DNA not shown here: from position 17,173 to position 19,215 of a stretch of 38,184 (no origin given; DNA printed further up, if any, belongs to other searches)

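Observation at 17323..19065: Fused GctAB-like CoA-transferase-fold protein lacks the catalytic glutamate: possible IpdAB-like ring-cleaving hydrolase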

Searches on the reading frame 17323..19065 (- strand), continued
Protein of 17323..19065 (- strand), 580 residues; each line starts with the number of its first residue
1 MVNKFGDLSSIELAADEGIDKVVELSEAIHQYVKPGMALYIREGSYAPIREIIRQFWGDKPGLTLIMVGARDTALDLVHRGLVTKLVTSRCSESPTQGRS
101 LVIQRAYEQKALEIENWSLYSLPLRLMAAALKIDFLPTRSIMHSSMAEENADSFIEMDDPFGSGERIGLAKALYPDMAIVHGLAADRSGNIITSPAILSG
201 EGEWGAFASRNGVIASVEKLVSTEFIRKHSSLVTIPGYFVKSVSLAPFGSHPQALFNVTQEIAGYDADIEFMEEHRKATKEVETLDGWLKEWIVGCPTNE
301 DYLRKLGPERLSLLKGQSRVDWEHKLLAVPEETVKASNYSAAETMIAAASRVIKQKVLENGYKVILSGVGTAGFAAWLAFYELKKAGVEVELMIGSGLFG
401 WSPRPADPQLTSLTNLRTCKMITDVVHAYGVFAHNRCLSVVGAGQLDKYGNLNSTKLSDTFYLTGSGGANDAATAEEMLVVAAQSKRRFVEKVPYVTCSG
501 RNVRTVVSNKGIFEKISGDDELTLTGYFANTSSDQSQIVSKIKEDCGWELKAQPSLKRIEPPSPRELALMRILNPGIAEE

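Call 22: find_encoding_contigs(protein=P0009, flank=10000, max_places=1)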
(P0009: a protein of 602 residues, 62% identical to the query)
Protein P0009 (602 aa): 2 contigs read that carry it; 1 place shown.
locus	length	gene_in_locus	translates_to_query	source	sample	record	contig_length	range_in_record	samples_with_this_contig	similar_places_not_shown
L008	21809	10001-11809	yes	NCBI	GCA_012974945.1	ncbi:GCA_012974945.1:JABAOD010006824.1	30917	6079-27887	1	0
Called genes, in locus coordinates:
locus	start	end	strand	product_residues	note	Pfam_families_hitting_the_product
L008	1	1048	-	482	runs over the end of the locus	PF06253:MTTB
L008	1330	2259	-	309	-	PF00126:HTH_1, PF03466:LysR_substrate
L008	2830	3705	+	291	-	PF00378:ECH_1, PF16113:ECH_2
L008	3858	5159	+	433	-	PF13380:CoA_binding_2, PF13607:Succ_CoA_lig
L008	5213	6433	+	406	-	PF02515:CoA_transf_3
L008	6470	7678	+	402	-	PF02515:CoA_transf_3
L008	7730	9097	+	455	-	PF07969:Amidohydro_3 (faint), PF01979:Amidohydro_1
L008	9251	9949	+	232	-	PF00795:CN_hydrolase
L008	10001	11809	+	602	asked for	PF01144:CoA_trans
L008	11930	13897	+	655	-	PF00724:Oxidored_FMN, PF01266:DAO (faint), PF13450:NAD_binding_8 (faint), PF03486:HI0933_like (weak), PF07992:Pyr_redox_2, PF12831:FAD_oxidored (weak), PF13738:Pyr_redox_3, PF00070:Pyr_redox, +4 more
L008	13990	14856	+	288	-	PF00941:FAD_binding_5, PF03450:CO_deh_flav_C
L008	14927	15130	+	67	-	-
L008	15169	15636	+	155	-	PF00111:Fer2, PF01799:Fer2_2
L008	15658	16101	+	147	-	-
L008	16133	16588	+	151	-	-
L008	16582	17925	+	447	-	PF02738:MoCoBD_1, PF20256:MoCoBD_2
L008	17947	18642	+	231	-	PF13549:ATP-grasp_5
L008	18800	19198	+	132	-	-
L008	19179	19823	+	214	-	PF02770:Acyl-CoA_dh_M, PF00441:Acyl-CoA_dh_1, PF08028:Acyl-CoA_dh_2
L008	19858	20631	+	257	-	PF00378:ECH_1, PF16113:ECH_2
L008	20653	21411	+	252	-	PF00378:ECH_1, PF16113:ECH_2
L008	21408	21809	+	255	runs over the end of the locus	-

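Call 23: find_encoding_contigs(protein=P0021, flank=10000, max_places=1)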
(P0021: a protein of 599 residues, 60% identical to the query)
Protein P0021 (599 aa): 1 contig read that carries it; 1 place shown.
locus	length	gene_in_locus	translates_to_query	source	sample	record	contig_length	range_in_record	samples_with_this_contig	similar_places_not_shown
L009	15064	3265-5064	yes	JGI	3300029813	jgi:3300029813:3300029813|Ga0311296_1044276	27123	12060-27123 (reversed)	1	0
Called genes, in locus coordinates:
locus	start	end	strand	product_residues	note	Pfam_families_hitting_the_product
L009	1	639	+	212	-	?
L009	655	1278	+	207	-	PF02607:B12-binding_2, PF02310:B12-binding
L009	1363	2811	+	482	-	PF06253:MTTB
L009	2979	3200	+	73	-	-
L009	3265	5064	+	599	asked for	PF01144:CoA_trans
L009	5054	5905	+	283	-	PF00941:FAD_binding_5, PF03450:CO_deh_flav_C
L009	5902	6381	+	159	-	PF00111:Fer2 (weak), PF01799:Fer2_2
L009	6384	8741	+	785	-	PF01315:Ald_Xan_dh_C, PF02738:MoCoBD_1, PF20256:MoCoBD_2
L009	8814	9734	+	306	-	PF00795:CN_hydrolase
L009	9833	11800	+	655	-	PF00724:Oxidored_FMN, PF00890:FAD_binding_2 (weak), PF03486:HI0933_like (weak), PF07992:Pyr_redox_2, PF12831:FAD_oxidored (weak), PF13450:NAD_binding_8 (weak), PF13738:Pyr_redox_3, PF00070:Pyr_redox, +3 more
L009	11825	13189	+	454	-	PF01979:Amidohydro_1, PF07969:Amidohydro_3 (weak)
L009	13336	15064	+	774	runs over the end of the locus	PF01315:Ald_Xan_dh_C, PF02738:MoCoBD_1, PF20256:MoCoBD_2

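Call 28: search_solved_structures(query=A1, max_evalue=1, show_alignments=0)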
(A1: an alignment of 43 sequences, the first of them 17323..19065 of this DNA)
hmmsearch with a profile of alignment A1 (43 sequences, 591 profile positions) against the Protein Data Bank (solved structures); distinct sequences matched with E-value up to 1: 42.
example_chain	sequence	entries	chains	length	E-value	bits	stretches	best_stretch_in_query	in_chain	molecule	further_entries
1poi_A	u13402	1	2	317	1.1e-38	136.3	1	22-319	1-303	GLUTACONATE COENZYME A-TRANSFERASE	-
1poi_B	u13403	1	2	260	6.4e-21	77.7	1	348-588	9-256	GLUTACONATE COENZYME A-TRANSFERASE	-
5mzw_A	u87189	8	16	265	1.6e-13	53.2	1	95-261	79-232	Glutaconate CoA-transferase family, subunit A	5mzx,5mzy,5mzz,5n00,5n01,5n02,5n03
6coj_A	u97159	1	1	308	8.9e-11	44.2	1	21-300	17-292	Probable CoA-transferase alpha subunit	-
6co6_A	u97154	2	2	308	1.9e-10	43.1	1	21-300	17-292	Probable CoA-transferase alpha subunit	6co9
3dlx_A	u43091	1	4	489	2.6e-10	42.6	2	445-569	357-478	Succinyl-CoA:3-ketoacid-coenzyme A transferase 1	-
3oxo_A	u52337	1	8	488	1.9e-09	39.8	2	443-569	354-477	Succinyl-CoA:3-ketoacid-coenzyme A transferase 1, mitochondrial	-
1ooz_A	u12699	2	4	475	2.5e-09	39.4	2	443-566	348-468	Succinyl-CoA:3-ketoacid-coenzyme A transferase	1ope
2nrc_A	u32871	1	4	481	2.5e-09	39.4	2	443-566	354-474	Succinyl-CoA:3-ketoacid-coenzyme A transferase 1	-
2nrb_A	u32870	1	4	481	2.6e-09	39.4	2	443-566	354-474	Succinyl-CoA:3-ketoacid-coenzyme A transferase 1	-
1m3e_A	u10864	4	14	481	2.6e-09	39.4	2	443-566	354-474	SUCCINYL-COA:3-KETOACID-COENZYME A TRANSFERASE | Succinyl-CoA:3-ketoacid-coenzyme A transferase, mitochondrial precursor | Succinyl-CoA:3-ketoacid-coenzyme A tr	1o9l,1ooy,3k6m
9xmy_A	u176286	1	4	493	1.1e-08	37.3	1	20-247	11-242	Succinyl-CoA:3-ketoacid-coenzyme A transferase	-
6lp1_A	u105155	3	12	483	1.7e-08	36.7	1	20-247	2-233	Succinyl-CoA:3-ketoacid-coenzyme A transferase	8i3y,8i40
2hj0_A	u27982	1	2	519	1.2e-07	33.8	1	445-552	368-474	Putative citrate lyase, alfa subunit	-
8k9h_A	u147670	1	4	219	9.2e-07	30.9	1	400-543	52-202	Butyrate-acetoacetate CoA-transferase subunit B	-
4eu3_A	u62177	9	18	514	0.00013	23.8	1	402-496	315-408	Succinyl-CoA:acetate coenzyme A transferase | Succinyl-CoA:acetate CoA-transferase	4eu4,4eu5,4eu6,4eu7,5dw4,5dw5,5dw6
1xr4_A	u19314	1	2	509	0.0027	19.5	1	446-522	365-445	putative citrate lyase alpha chain/citrate-ACP transferase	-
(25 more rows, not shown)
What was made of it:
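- On IpdAB ring-cleaving hydrolase: IpdA scores 44 bits and IpdB 14 bits, against 136 and 78 bits for GctA and GctB (call 28).
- Closest known: AibA/AibB, 3-methylglutaconyl-CoA decarboxylase of Myxococcus xanthus. Same: AibA is the second-best solved match (E=1.6e-13, call 28).
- Checked: A family profile gives 1e-38 and 6e-21 (call 28).
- The profile scores IpdA at 44 bits and IpdB at 14 bits, against 136 and 78 bits for GctA and GctB (call 28).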

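Call 32: find_related_loci(query=A1, collection=genome_contigs, flank=10000)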
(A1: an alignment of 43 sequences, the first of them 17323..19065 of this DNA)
Query A1 (580 aa) in genome_contigs; peptide patterns used: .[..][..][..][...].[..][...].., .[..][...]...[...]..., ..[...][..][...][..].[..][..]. (x = any residue, [..] = any of these).
600 stretches matched a pattern (row limit reached: there are more); 574 encode a relative of the query (tblastn E <= 1e-3); the best 80 are kept; 80 distinct loci.
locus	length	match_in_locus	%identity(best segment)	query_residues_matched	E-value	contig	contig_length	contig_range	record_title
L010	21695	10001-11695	52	16-575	0e+0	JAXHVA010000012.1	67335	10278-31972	MAG: Thermodesulfobacteriota bacterium isolate MAG65_tar_biofilm MAG65_12, whole genome shotgun sequence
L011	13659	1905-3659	46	1-575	2e-174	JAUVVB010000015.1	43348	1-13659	MAG: Chloroflexota bacterium isolate CSMAG_1153 CSMAG_1153_k127_5835393_length_43348_cov_17.3694, whole genome shotgun s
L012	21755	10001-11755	46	1-575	2e-161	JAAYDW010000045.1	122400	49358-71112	MAG: Deltaproteobacteria bacterium isolate AS06rmzACSIP_589 174220_AS06, whole genome shotgun sequence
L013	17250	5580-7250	46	19-575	1e-160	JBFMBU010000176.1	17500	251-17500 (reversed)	MAG: Thermodesulfobacteriota bacterium isolate MAG172 MAG172_176, whole genome shotgun sequence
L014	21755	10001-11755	46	1-575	5e-162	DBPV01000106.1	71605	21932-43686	MAG TPA_asm: Syntrophaceae bacterium UBA1411 UBA1411_contig_13119, whole genome shotgun sequence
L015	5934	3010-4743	42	9-575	9e-158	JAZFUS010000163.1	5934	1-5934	MAG: Dehalococcoidia bacterium isolate BS2bin.63 BS2bin.63_163, whole genome shotgun sequence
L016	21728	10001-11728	44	11-575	2e-156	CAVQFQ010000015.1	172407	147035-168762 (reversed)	MAG: uncultured delta proteobacterium isolate MFD05942.bin.2.34 genome assembly, contig: contig_47370, whole genome shot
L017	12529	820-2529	45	11-575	8e-156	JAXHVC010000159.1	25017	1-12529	MAG: Chloroflexota bacterium isolate MAG67_tar_biofilm MAG67_159, whole genome shotgun sequence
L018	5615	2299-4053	43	1-575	2e-156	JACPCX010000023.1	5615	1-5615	MAG: Candidatus Rokuibacteriota bacterium isolate NC_groundwater_294_Ag_S-0.65um_70_18 S6_GD2017_2_S65_scaffold_19707, w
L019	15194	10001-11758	41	1-575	2e-149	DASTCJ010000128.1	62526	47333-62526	MAG TPA_asm: Candidatus Methylomirabilota bacterium isolate SMAG_U789 k141_394400, whole genome shotgun sequence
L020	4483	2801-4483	42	11-563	5e-145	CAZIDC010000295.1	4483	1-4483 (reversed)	MAG TPA_asm: uncultured Syntrophaceae bacterium isolate SRP080215_co1_117 genome assembly, contig: NODE_39995_length_448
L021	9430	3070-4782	43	9-575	6e-141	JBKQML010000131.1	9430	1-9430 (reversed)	MAG: Dehalococcoidales bacterium isolate LABRr1A1B1C__bin_136 LABRr1A1B1C_000000169118, whole genome shotgun sequence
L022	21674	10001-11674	46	21-573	5e-140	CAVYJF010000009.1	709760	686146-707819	MAG: uncultured Acidobacteriota bacterium isolate MFD01476.bin.2.38 genome assembly, contig: contig_16384, whole genome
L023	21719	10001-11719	43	9-575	4e-143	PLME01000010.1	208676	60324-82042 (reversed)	MAG: Dehalococcoidia bacterium isolate fen_1075 73.20120800_E3S.24_contig_149, whole genome shotgun sequence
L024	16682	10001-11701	39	15-575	3e-139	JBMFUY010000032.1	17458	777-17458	MAG: bacterium isolate KM4348-15 NODE_32_length_17458_cov_19.346873, whole genome shotgun sequence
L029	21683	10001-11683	43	20-575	9e-134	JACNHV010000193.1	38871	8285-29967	MAG: Candidatus Desulfobacula maris NIOZ-UU_NODE_1045_length_38871_cov_11.8147, whole genome shotgun sequence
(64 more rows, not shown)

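Call 36: predict_structure(alignment_id=A1)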
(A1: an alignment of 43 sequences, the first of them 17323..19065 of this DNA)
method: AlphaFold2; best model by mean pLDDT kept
length: 580 residues; sequences in the alignment: 43
mean_pLDDT: 90.6   pTM: 0.91
mean pLDDT of the five models: 90.6, 88.7, 86.8, 84.8, 82.7
residues with pLDDT >= 90: 414; 70-90: 131; 50-70: 30; < 50: 5
segments of 3 or more residues with pLDDT < 50: 317-320
pLDDT, mean of each block of 10 residues (from residue 1): 62 82 98 98 96 97 96 93 97 72 95 95 97 92 93 92 88 98 97 92 96 98 95 96 97 85 86 91 97 96 95 67 66 84 95 97 92 94 95 92 84 81 90 87 94 92 88 90 95 94 95 90 91 82 95 93 92 77
secondary structure, 60 per line:
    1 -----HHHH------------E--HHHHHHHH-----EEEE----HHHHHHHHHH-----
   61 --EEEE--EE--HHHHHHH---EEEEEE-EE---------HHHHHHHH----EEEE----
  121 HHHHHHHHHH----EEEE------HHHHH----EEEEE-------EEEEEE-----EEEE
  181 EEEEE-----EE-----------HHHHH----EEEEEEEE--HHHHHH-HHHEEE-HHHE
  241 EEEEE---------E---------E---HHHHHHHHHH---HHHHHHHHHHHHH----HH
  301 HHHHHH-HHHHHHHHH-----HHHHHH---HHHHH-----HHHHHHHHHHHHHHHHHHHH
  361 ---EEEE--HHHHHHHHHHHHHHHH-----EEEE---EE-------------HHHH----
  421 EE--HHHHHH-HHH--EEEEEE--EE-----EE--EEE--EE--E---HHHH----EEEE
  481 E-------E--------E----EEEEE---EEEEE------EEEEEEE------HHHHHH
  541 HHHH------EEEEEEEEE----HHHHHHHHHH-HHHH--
elements in order: H6-9 H25-32 E38-41 H46-55 E63-66 H73-79 E83-88 H101-108 E113-116 H121-130 E135-138 H145-149 E154-158 E166-171 E177-185 H204-208 E213-220 H223-228 E233-235 E240-245 H269-278 H282-294 H299-306 H308-316 H322-327 H331-335 H341-360 E364-367 H370-385 E391-394 H413-416 H425-430 E437-442 E456-458 H469-472 E477-481 E503-507 E511-515 E522-528 H535-544 E551-559 H564-573 H575-578
